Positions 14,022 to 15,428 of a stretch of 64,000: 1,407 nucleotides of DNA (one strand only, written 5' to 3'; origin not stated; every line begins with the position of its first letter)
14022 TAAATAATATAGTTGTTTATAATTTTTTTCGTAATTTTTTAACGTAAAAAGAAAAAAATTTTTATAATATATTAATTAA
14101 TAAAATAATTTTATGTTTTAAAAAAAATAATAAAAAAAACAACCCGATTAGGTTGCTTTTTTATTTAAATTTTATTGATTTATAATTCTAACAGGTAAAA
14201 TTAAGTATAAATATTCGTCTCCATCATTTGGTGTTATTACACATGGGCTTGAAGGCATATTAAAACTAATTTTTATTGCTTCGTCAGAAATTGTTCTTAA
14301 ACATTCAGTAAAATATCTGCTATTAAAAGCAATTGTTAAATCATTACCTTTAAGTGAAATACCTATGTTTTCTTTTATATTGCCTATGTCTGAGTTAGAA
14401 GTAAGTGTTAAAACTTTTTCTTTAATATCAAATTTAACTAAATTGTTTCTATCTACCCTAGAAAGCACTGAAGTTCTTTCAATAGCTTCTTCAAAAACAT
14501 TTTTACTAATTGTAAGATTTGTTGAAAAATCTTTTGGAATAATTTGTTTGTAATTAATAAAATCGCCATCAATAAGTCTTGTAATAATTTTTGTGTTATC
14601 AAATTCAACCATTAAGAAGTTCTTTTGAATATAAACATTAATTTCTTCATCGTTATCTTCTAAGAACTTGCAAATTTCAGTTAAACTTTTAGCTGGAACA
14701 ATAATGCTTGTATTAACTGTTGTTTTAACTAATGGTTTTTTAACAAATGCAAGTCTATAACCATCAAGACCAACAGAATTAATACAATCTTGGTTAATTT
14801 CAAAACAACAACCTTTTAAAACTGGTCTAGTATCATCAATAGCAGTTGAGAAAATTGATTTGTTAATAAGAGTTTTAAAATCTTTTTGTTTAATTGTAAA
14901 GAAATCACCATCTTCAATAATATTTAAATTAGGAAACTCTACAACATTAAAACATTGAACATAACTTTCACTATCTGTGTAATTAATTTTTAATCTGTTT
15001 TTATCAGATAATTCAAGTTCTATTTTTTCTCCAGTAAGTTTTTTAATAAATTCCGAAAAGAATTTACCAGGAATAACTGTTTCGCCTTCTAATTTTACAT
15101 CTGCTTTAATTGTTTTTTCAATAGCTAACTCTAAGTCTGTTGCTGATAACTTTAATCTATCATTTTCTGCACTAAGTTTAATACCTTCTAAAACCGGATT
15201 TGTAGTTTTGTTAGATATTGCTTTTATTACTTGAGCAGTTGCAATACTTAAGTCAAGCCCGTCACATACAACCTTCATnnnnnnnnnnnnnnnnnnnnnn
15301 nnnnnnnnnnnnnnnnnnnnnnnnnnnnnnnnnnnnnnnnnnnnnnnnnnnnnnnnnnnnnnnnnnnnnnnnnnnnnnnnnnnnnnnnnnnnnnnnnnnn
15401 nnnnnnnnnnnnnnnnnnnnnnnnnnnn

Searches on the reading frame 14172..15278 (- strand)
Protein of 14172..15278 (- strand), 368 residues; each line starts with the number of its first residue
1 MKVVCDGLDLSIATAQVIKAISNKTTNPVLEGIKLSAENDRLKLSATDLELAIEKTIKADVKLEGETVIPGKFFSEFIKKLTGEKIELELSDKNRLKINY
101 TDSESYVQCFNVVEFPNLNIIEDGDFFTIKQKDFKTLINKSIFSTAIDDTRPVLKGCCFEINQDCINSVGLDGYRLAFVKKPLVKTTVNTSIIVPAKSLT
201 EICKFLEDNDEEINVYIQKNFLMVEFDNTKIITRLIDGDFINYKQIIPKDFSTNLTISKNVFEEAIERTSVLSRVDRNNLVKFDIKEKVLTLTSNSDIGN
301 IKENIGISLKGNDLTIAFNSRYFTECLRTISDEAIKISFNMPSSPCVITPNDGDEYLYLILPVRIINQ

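Call 61: find_homologous_proteins(query=window:14172-15278:-, max_evalue=1e-60)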
Query window:14172-15278:- (368 aa): 2804 proteins with E <= 1e-60 among 6402 candidates; the best 120 are listed.
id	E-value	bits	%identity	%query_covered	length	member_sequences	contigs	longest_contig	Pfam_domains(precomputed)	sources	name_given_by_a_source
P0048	2.0e-219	746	94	100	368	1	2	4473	PF00712.25,PF02768.21,PF02767.22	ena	-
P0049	3.7e-217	738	93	100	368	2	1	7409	PF00712.25,PF02768.21,PF02767.22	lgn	-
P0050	5.5e-216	734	92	100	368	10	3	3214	PF00712.25,PF02768.21,PF02767.22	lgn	-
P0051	7.6e-214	727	90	100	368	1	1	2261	PF00712.25,PF02768.21,PF02767.22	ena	-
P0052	8.6e-214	727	90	100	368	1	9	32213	PF00712.25,PF02768.21,PF02767.22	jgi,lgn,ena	-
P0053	1.1e-213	727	90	100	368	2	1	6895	PF00712.25,PF02768.21,PF02767.22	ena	-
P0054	2.7e-213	726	90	100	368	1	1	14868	PF00712.25,PF02768.21,PF02767.22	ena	-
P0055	3.6e-213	725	89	100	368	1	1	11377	PF00712.25,PF02768.21,PF02767.22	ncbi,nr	ncbi:MAG: DNA polymerase III subunit beta [Clostridia bacterium]|nr:DNA polymerase III subunit beta 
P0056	3.0e-212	722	90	100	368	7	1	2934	PF00712.25,PF02768.21,PF02767.22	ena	-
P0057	6.6e-212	721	89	100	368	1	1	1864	PF00712.25,PF02768.21,PF02767.22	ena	-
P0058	7.1e-210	714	89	100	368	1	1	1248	PF00712.25,PF02768.21,PF02767.22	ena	-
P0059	1.4e-208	710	90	98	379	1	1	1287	PF00712.25,PF02768.21,PF02767.22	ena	-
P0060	4.8e-206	702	88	100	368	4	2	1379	PF00712.25,PF02768.21,PF02767.22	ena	-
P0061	1.0e-204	697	86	100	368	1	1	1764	PF00712.25,PF02768.21,PF02767.22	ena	-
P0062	5.4e-204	695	86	100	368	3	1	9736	PF00712.25,PF02768.21,PF02767.22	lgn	-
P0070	7.7e-200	681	84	100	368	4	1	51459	PF00712.25,PF02768.21,PF02767.22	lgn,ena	-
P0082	1.0e-195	668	83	100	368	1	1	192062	PF00712.25,PF02768.21,PF02767.22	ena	-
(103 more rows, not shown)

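Call 62: find_encoding_contigs(protein=P0052, flank=4000, max_places=3)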
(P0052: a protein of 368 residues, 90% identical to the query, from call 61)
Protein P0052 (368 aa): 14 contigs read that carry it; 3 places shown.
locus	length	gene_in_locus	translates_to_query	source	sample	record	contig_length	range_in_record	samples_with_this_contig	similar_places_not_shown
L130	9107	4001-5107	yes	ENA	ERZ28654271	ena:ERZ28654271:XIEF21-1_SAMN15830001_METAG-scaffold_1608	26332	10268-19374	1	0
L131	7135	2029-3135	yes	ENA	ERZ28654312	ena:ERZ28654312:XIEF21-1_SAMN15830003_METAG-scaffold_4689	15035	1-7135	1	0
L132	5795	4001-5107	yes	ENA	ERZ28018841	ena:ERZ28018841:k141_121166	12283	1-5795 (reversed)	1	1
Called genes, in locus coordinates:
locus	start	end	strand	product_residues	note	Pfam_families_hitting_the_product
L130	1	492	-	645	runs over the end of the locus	PF02518:HATPase_c, PF00204:DNA_gyraseB, PF01751:Toprim, PF00986:DNA_gyraseB_C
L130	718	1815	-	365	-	PF02463:SMC_N, PF13175:AAA_15, PF13476:AAA_23 (faint)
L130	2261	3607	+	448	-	PF01695:IstB_IS21 (weak), PF00308:Bac_DnaA, PF00004:AAA (weak), PF08299:Bac_DnaA_C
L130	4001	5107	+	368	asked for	PF00712:DNA_pol3_beta, PF02767:DNA_pol3_beta_2, PF02768:DNA_pol3_beta_3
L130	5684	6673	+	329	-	-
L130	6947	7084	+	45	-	PF00468:Ribosomal_L34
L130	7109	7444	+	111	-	PF00825:Ribonuclease_P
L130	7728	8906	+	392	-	PF02096:60KD_IMP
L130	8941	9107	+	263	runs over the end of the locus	PF14804:Jag_N, PF13083:KH_KhpA-B, PF01424:R3H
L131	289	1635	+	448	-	PF01695:IstB_IS21 (weak), PF00308:Bac_DnaA, PF00004:AAA (weak), PF08299:Bac_DnaA_C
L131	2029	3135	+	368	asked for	PF00712:DNA_pol3_beta, PF02767:DNA_pol3_beta_2, PF02768:DNA_pol3_beta_3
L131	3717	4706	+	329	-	-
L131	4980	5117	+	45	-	PF00468:Ribosomal_L34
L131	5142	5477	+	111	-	PF00825:Ribonuclease_P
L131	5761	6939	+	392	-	PF02096:60KD_IMP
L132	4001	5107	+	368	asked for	PF00712:DNA_pol3_beta, PF02767:DNA_pol3_beta_2, PF02768:DNA_pol3_beta_3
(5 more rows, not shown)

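Call 63: find_encoding_contigs(protein=P0070, flank=4000, max_places=2)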
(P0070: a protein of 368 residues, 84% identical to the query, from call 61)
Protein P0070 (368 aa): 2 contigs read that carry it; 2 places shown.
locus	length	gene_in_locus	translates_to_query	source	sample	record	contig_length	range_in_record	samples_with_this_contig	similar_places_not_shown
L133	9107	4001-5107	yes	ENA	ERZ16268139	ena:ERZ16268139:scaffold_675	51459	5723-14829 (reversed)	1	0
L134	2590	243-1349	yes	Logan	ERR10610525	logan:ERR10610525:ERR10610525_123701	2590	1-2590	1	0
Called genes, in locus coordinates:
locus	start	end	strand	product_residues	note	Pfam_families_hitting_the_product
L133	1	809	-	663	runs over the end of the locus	PF02518:HATPase_c, PF00204:DNA_gyraseB, PF01751:Toprim, PF00986:DNA_gyraseB_C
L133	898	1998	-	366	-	PF02463:SMC_N, PF13175:AAA_15, PF13476:AAA_23 (faint), PF13304:AAA_21 (faint)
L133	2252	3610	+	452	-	PF11638:DnaA_N (faint), PF01695:IstB_IS21, PF00308:Bac_DnaA, PF00004:AAA (weak), PF08299:Bac_DnaA_C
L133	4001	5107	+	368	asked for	PF00712:DNA_pol3_beta, PF02767:DNA_pol3_beta_2, PF00712:DNA_pol3_beta (weak), PF02767:DNA_pol3_beta_2, PF02768:DNA_pol3_beta_3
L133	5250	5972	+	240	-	-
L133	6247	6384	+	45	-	PF00468:Ribosomal_L34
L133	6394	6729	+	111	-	PF00825:Ribonuclease_P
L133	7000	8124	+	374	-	PF02096:60KD_IMP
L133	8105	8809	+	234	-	PF14804:Jag_N, PF13083:KH_KhpA-B, PF01424:R3H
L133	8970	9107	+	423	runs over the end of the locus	PF10396:TrmE_N, PF00350:Dynamin_N (faint), PF12631:MnmE_helical, PF00009:GTP_EFTU (weak), PF01926:MMR_HSR1, PF02421:FeoB_N, PF04548:AIG1 (weak)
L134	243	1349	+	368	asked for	PF00712:DNA_pol3_beta, PF02767:DNA_pol3_beta_2, PF00712:DNA_pol3_beta (weak), PF02767:DNA_pol3_beta_2, PF02768:DNA_pol3_beta_3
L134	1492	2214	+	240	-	-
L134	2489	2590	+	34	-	?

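Call 64: find_encoding_contigs(protein=P0082, flank=4000, max_places=2)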
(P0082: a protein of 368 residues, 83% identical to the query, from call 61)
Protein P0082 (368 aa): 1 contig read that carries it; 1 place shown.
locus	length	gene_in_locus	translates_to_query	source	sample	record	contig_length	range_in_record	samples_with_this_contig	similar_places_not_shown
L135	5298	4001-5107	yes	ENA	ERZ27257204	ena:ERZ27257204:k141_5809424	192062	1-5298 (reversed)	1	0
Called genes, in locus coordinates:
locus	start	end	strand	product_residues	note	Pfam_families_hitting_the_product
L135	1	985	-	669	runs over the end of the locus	PF02518:HATPase_c, PF00204:DNA_gyraseB, PF01751:Toprim, PF00986:DNA_gyraseB_C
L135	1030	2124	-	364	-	PF02463:SMC_N, PF13175:AAA_15, PF13476:AAA_23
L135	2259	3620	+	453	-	PF00004:AAA (faint), PF01695:IstB_IS21 (weak), PF00308:Bac_DnaA, PF08299:Bac_DnaA_C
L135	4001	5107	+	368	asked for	PF00712:DNA_pol3_beta, PF02767:DNA_pol3_beta_2, PF02768:DNA_pol3_beta_3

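Call 82: find_encoding_contigs(protein=P0049, flank=5000, max_places=2)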
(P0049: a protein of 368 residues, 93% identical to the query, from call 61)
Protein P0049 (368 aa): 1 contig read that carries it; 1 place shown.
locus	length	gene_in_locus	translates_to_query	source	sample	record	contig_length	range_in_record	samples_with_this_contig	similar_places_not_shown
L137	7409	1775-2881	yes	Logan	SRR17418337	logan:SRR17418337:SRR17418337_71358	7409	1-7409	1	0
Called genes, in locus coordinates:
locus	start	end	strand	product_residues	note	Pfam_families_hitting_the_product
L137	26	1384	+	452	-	PF01695:IstB_IS21 (weak), PF00308:Bac_DnaA, PF00004:AAA (weak), PF08299:Bac_DnaA_C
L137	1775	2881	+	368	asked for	PF00712:DNA_pol3_beta, PF02767:DNA_pol3_beta_2, PF02768:DNA_pol3_beta_3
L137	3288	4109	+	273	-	-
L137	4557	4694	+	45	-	PF00468:Ribosomal_L34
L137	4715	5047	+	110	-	PF00825:Ribonuclease_P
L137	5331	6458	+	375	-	PF02096:60KD_IMP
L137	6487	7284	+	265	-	PF14804:Jag_N, PF13083:KH_KhpA-B, PF01424:R3H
